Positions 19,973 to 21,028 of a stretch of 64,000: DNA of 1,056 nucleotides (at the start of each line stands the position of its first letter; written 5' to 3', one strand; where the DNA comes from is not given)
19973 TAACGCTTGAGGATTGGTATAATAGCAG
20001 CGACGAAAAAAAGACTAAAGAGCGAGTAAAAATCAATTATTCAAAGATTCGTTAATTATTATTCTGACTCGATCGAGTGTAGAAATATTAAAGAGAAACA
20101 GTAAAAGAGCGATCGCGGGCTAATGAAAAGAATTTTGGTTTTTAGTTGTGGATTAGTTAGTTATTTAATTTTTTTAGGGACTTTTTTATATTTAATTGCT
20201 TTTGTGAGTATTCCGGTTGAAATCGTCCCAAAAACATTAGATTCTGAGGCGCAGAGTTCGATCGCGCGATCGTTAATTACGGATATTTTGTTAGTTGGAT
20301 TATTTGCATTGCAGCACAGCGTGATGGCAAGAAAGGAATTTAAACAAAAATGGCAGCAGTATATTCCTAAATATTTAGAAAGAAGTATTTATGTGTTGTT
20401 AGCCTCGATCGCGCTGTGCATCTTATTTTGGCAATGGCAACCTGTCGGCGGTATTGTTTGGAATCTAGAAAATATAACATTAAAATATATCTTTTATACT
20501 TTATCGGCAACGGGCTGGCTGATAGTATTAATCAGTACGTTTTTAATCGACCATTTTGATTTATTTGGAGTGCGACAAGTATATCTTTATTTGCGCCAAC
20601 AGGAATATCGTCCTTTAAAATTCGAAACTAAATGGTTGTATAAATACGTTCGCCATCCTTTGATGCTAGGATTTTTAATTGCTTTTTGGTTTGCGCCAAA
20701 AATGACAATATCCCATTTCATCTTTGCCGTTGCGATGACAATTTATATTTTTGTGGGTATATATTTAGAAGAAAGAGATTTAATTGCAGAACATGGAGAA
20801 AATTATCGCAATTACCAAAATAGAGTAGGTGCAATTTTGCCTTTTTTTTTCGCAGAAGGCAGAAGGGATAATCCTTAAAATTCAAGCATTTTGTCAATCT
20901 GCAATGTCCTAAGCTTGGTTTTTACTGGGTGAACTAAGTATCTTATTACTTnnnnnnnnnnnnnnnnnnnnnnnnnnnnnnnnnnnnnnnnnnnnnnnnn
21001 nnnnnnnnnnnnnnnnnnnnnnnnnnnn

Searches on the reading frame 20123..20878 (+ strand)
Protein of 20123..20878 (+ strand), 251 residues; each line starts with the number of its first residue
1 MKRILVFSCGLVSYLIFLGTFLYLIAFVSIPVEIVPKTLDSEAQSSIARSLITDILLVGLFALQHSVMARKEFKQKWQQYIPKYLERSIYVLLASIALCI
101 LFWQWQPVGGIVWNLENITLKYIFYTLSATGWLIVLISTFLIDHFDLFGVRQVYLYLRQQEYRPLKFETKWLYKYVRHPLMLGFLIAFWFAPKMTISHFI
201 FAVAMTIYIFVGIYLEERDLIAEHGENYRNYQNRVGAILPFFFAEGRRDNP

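Call 17: search_protein_families(library=pfam, proteins=[window:20123-20878:+], max_evalue=0.01)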
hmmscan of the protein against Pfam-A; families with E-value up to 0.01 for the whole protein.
window:20123-20878:+ (251 aa): 1 family
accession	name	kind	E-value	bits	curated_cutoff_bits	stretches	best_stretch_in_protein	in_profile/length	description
PF07298.16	NnrU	-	1e-05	25.7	24.7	1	55-217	3-143/188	NnrU protein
